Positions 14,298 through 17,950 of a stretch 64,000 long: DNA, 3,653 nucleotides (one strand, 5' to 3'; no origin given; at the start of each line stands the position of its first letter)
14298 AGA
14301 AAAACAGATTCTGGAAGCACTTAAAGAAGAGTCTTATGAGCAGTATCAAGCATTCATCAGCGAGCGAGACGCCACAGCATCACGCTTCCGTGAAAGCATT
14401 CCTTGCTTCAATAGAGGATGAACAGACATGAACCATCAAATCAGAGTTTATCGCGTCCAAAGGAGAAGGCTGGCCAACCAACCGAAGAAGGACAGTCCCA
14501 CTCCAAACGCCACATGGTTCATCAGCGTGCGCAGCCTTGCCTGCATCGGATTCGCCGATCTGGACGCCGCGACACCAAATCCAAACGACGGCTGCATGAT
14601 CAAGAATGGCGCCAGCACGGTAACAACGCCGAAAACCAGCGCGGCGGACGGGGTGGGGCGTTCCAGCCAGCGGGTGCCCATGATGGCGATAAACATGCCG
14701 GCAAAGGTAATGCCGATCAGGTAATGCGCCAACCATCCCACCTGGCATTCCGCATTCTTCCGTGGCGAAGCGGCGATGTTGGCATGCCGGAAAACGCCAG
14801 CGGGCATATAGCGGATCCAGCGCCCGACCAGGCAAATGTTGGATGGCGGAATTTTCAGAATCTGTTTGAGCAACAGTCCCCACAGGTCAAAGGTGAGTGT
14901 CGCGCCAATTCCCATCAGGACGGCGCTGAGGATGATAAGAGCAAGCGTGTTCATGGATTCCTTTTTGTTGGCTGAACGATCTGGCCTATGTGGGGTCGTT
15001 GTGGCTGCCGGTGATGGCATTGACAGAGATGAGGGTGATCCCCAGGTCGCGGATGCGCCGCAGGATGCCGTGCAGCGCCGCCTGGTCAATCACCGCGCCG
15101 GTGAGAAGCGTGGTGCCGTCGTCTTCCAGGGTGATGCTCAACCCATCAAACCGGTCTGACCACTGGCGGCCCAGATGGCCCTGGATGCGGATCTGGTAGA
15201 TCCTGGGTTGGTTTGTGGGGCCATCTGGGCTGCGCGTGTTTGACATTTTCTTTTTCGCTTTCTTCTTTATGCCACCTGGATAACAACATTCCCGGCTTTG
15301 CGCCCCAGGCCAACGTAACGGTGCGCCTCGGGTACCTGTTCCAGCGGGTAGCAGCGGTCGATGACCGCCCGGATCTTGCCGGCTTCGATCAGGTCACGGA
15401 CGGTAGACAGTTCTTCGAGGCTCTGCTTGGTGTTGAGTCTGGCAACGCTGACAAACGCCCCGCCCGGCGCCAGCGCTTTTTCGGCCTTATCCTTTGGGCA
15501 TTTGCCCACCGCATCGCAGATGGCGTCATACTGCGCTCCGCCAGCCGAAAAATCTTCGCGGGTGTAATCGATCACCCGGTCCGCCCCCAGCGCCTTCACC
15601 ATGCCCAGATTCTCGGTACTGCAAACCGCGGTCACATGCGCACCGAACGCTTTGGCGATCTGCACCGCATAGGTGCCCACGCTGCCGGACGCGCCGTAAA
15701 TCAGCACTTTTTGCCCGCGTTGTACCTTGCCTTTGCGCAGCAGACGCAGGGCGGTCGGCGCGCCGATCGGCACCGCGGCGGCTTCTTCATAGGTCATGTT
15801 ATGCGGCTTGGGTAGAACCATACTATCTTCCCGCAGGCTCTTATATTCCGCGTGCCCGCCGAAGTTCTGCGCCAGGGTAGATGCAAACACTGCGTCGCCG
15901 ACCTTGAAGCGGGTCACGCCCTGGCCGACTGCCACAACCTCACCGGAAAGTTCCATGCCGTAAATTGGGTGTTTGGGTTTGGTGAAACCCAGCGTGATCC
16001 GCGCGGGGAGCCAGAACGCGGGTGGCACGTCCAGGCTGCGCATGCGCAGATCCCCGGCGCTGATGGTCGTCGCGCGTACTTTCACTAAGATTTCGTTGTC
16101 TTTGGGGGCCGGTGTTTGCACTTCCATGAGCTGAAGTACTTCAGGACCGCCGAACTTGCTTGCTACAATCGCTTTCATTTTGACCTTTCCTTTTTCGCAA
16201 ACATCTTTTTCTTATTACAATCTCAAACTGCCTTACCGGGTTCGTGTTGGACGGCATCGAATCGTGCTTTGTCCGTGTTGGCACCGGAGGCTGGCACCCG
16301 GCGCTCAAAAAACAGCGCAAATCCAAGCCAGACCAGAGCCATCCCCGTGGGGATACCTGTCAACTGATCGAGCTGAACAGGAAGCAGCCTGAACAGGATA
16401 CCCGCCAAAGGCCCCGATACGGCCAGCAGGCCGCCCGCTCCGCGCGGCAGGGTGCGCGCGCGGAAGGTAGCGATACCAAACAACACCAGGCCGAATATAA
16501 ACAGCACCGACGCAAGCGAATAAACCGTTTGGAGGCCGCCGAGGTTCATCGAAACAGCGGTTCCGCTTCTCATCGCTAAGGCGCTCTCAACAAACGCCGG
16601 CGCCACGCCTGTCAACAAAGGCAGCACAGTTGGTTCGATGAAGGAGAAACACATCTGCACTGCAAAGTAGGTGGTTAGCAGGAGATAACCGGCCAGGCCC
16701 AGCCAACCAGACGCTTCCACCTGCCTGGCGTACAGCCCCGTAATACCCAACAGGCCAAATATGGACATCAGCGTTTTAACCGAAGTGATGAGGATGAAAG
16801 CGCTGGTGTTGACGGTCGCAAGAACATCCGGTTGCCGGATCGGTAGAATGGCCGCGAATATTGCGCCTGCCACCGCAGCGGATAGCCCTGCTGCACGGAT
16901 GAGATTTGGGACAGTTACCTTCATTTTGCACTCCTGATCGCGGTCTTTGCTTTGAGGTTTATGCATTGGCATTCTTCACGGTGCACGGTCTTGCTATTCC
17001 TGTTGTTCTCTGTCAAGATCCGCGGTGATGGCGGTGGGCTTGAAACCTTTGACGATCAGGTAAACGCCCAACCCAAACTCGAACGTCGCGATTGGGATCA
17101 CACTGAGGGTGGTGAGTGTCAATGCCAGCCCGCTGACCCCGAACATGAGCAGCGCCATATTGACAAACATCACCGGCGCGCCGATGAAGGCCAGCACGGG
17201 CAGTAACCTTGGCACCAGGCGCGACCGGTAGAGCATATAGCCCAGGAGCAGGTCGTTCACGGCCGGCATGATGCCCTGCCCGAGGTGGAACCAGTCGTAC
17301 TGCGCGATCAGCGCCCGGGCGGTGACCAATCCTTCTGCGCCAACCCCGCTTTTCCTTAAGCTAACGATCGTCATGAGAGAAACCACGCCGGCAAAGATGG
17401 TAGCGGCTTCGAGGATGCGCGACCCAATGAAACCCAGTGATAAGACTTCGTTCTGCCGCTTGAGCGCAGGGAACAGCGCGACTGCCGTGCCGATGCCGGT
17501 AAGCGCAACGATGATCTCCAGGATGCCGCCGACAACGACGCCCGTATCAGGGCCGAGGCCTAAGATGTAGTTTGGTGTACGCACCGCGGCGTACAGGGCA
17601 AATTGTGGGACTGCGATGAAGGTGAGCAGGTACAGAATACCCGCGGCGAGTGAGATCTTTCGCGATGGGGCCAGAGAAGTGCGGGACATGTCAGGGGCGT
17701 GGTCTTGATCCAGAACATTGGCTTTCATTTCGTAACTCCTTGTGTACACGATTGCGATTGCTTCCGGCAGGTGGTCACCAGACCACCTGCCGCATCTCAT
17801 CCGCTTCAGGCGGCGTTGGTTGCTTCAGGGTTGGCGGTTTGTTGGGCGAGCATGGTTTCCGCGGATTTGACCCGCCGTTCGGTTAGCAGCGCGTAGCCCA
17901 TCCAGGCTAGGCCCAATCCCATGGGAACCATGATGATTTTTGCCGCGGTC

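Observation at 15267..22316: Gene module (MalT/LuxR STAND regulator, DUF4386-like membrane paralogs, redox enzyme, small conserved protein) present twice in the window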

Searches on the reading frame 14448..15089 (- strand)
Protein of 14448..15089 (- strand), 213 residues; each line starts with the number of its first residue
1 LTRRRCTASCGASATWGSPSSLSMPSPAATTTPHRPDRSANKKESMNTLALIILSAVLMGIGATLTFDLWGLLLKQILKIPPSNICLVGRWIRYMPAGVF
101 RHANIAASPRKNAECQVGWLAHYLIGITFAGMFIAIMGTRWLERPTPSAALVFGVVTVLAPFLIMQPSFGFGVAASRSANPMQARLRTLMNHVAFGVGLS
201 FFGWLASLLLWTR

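Call 4: search_protein_families(library=pfam, proteins=[window:14448-15089:-], max_evalue=0.01)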
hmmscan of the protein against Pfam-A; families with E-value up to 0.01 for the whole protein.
window:14448-15089:- (213 aa): 2 families
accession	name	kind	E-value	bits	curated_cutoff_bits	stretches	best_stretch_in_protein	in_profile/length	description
PF11158.13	DUF2938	-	2.4e-51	173.7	31.4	1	57-202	1-146/150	Protein of unknown function (DUF2938)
PF20587.3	DUF6789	-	0.00028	21.4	27.1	1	103-201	40-131/144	Family of unknown function (DUF6789)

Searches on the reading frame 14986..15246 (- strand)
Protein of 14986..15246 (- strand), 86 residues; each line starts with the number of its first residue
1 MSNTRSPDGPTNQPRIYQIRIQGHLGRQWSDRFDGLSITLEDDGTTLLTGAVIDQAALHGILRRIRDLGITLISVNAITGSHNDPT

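Call 4: search_protein_families(library=pfam, proteins=[window:14986-15246:-], max_evalue=0.01)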
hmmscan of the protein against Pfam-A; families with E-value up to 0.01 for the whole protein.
window:14986-15246:- (86 aa): 0 families

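Call 10: search_protein_families(library=ncbifam, proteins=[window:14986-15246:-], max_evalue=0.01)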
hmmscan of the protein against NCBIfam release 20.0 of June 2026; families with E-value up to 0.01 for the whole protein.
window:14986-15246:- (86 aa): 0 families

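Call 13: find_homologous_proteins(query=window:14986-15246:-, max_evalue=0.001)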
Query window:14986-15246:- (86 aa): 5514 proteins with E <= 0.001 among 5514 candidates; the best 120 are listed.
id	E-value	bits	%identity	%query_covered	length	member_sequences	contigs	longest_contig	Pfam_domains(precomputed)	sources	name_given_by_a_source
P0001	5.1e-50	185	100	100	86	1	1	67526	-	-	-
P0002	9.9e-41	155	87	98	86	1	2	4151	-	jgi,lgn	jgi:hypothetical protein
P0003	3.4e-36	141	75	98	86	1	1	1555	-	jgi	jgi:hypothetical protein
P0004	5.8e-36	140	74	100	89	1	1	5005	-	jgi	-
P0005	1.4e-35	139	79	91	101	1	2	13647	-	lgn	-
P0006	2.3e-35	138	73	100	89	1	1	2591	-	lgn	-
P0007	2.9e-35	138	81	91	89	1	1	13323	-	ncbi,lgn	-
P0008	2.9e-35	138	81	91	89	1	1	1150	-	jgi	-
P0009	3.7e-35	137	81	91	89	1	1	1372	-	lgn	-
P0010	4.1e-35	137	81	91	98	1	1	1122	-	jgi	jgi:hypothetical protein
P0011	6.7e-35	136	75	97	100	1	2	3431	-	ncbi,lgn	-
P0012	9.3e-35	136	73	98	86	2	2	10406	-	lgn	-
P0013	3.0e-34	134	77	98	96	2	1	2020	-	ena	-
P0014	3.4e-34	134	72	100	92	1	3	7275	-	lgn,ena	-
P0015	4.3e-34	134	72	100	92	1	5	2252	-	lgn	-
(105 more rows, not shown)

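Call 99: search_protein_families(library=padloc, proteins=[window:14986-15246:-], max_evalue=0.001)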
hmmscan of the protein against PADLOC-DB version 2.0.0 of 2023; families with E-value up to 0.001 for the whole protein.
window:14986-15246:- (86 aa): 0 families

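Call 103: search_dna_similar(query=window:14986-15246:-, collection=plasmids, mode=protein, max_evalue=0.00001, max_rows=25)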
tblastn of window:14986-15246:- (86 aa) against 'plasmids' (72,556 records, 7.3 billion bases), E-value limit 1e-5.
Records with a match: 2; places in all: 2; records where one place covers at least 80% of the query: 2.
Best place of each record, by identity: <60% 2.
By first word of the organism name: Pseudomonas 1; Acaryochloris 1.
By predicted mobility (MOB-suite, as given by PLSDB): non-mobilizable 1; conjugative 1.
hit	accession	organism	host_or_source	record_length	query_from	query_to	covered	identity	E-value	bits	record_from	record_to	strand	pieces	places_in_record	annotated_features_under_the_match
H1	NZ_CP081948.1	Pseudomonas sp. DR48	Rhizosphere of Soybean,whole organism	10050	12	86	87%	54.7%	3e-11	64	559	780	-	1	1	record has no annotation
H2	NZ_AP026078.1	Acaryochloris marina MBIC10699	cell culture,Ascidian, Diplosoma similis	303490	1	78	91%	51.9%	6e-11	63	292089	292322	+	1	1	hypothetical protein (x2)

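Call 104: get_annotated_region(hit=H2, flank=6000)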
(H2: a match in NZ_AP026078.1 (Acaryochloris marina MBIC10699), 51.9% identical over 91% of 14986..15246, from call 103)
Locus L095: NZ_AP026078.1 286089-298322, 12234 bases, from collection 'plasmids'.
description: Acaryochloris marina MBIC10699 plasmid pREC3, complete sequence
organism: Acaryochloris marina MBIC10699 (NCBI taxid 2954813)
taxonomy: Bacteria; Cyanobacteriota; Cyanophyceae; Acaryochloridales; Acaryochloridaceae; Acaryochloris; Acaryochloris marina; Acaryochloris marina MBIC10699
host: -; source: cell culture,Ascidian, Diplosoma similis; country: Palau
typing (MOB-suite, as given by PLSDB): conjugative; relaxase MOBF; mating-pair formation MPF_T
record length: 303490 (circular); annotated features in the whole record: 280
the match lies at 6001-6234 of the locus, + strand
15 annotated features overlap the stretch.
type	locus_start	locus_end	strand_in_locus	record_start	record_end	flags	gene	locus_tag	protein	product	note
CDS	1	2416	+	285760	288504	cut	-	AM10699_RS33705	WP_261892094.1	LuxR C-terminal-related transcriptional regulator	GO:0006355 - regulation of DNA-templated transcription [Evidence IEA]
CDS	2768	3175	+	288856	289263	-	-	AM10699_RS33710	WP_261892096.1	VOC family protein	-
CDS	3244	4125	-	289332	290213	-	-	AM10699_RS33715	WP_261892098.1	AraC family transcriptional regulator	-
CDS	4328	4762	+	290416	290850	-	-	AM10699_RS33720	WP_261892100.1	DUF6326 family protein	-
CDS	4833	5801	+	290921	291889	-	-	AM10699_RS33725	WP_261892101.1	NAD(P)-dependent alcohol dehydrogenase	-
CDS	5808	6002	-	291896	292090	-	-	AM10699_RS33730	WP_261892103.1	hypothetical protein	-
CDS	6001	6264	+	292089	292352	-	-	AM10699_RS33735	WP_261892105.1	hypothetical protein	-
CDS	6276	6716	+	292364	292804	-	-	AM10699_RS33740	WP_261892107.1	DUF6326 family protein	-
CDS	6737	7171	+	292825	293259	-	-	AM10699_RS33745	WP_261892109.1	DUF6326 family protein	-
CDS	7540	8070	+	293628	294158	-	-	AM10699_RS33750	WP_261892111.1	adenylate kinase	-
CDS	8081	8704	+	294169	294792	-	-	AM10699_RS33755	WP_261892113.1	class I SAM-dependent methyltransferase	-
CDS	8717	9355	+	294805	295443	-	-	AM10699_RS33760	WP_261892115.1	VOC family protein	-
CDS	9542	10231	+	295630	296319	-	-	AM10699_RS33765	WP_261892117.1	class I SAM-dependent methyltransferase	-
CDS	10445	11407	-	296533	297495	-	-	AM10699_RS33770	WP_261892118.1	carbonic anhydrase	-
CDS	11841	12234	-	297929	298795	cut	-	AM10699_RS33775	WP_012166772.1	Rpn family recombination-promoting nuclease/putative transposase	-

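Call 105: get_annotated_region(hit=H1, flank=5000)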
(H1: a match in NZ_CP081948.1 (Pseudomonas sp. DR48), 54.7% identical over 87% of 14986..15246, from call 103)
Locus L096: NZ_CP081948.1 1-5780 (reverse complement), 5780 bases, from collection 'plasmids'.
description: Pseudomonas sp. DR48 plasmid pDR48-2, complete sequence
organism: Pseudomonas sp. DR48 (NCBI taxid 2871095)
taxonomy: Bacteria; Pseudomonadota; Gammaproteobacteria; Pseudomonadales; Pseudomonadaceae; Pseudomonas; Pseudomonas sp. DR48
host: -; source: Rhizosphere of Soybean,whole organism; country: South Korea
typing (MOB-suite, as given by PLSDB): non-mobilizable
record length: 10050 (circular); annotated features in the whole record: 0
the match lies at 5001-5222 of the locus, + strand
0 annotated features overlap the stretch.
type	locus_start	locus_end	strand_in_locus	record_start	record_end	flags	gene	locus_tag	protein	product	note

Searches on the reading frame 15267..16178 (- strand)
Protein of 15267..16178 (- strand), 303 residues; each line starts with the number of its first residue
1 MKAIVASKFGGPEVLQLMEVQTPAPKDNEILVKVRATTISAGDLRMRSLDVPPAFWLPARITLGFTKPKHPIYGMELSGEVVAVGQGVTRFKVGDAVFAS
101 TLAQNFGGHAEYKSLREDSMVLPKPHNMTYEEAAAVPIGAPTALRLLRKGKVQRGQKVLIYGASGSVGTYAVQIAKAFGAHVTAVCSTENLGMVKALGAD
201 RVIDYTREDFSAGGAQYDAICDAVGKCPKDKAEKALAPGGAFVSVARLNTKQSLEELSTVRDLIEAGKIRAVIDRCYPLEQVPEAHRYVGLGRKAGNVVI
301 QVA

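Call 4: search_protein_families(library=pfam, proteins=[window:15267-16178:-], max_evalue=0.01)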
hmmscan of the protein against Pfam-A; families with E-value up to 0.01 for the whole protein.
window:15267-16178:- (303 aa): 4 families
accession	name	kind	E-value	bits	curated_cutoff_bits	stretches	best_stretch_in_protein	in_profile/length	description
PF13602.12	ADH_zinc_N_2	-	5e-22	79.7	27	2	254-300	87-134/134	Zinc-binding dehydrogenase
PF00107.32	ADH_zinc_N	-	2.9e-15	56.8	31.8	1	167-253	2-96/129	Zinc-binding dehydrogenase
PF08240.17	ADH_N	-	4.4e-13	49.8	23.5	1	27-119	2-98/104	Alcohol dehydrogenase GroES-like domain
PF01262.27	AlaDh_PNT_C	-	0.0025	17.7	23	1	147-200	18-74/214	Alanine dehydrogenase/PNT, C-terminal domain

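Call 10: search_protein_families(library=ncbifam, proteins=[window:15267-16178:-], max_evalue=0.01)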
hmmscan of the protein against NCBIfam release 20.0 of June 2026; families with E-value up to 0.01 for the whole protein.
window:15267-16178:- (303 aa): 28 families (the best 25 are shown)
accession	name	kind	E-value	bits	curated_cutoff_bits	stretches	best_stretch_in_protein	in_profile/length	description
TIGR02824.1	quinone_pig3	subfamily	3.3e-51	174.2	296.8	2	1-253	1-245/325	putative NAD(P)H quinone oxidoreductase, PIG3 family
TIGR01751.1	crot-CoA-red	equivalog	1.9e-35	122.4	378.55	3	104-217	137-251/398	crotonyl-CoA carboxylase/reductase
NF010344.0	PRK13771.1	subfamily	3.3e-31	108.5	349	2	107-253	116-262/334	putative alcohol dehydrogenase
NF041172.1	AcrlCoa_red_Thmprot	equivalog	2.2e-26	92.6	500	1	1-254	1-264/334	acryloyl-CoA reductase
TIGR02817.1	adh_fam_1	subfamily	3.3e-26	92.5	284.05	1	12-207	14-203/336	zinc-binding alcohol dehydrogenase family protein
NF008024.0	PRK10754.1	subfamily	5.3e-25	88.1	348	1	3-244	4-237/327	NADPH:quinone reductase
NF041097.1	keto_inos_dh_IolM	equivalog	1.1e-19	70.4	450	2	13-102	38-122/389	scyllo-inosose 3-dehydrogenase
NF003808.0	PRK05396.1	equivalog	2.1e-18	66.3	380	2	1-99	1-87/341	L-threonine 3-dehydrogenase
TIGR02823.1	oxido_YhdH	subfamily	9e-18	64.2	297.25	1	72-243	59-239/324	acrylyl-CoA reductase family protein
TIGR00692.1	tdh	equivalog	3.8e-16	59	458.35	2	12-101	8-87/340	L-threonine 3-dehydrogenase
NF006940.0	PRK09422.1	equivalog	1.2e-14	54.1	344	1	125-265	132-279/338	alcohol dehydrogenase AdhP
NF041183.1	Pks2_ls1_myc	equivalog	9e-14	49.3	2400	1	67-245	1460-1642/2086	sulfolipid-1 biosynthesis phthioceranic/hydroxyphthioceranic acid synthase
TIGR01202.1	bchC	equivalog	1.2e-13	50.9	291.25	1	9-228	7-212/308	chlorophyll synthesis pathway protein BchC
TIGR03989.1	Rxyl_3153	subfamily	1.8e-13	50.5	440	2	13-102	12-88/370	NDMA-dependent alcohol dehydrogenase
NF051456.1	acrylyl_AcuI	equivalog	1.9e-11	43.4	440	1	72-214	60-205/325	acrylyl-CoA reductase (NADPH)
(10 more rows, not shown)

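Call 99: search_protein_families(library=padloc, proteins=[window:15267-16178:-], max_evalue=0.001)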
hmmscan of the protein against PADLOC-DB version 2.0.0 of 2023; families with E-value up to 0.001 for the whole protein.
window:15267-16178:- (303 aa): 0 families

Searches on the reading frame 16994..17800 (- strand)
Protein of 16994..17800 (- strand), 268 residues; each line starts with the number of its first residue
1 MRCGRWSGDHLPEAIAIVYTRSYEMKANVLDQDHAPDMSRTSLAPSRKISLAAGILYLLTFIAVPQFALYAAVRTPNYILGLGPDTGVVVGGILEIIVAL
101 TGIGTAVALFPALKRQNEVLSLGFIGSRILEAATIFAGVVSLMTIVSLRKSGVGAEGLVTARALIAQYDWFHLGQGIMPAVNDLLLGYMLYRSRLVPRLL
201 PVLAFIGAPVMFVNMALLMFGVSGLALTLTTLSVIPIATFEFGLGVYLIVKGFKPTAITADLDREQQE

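Call 4: search_protein_families(library=pfam, proteins=[window:16994-17800:-], max_evalue=0.01)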
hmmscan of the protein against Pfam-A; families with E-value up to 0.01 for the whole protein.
window:16994-17800:- (268 aa): 1 family
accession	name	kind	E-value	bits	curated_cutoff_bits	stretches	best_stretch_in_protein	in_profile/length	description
PF14329.11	DUF4386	-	1.3e-36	126.9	27.6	1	53-252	2-210/210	Domain of unknown function (DUF4386)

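Call 10: search_protein_families(library=ncbifam, proteins=[window:16994-17800:-], max_evalue=0.01)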
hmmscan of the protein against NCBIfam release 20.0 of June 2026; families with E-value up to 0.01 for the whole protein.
window:16994-17800:- (268 aa): 0 families

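Call 99: search_protein_families(library=padloc, proteins=[window:16994-17728:-], max_evalue=0.001)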
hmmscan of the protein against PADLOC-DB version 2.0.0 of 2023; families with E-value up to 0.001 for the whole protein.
window:16994-17728:- (244 aa): 0 families
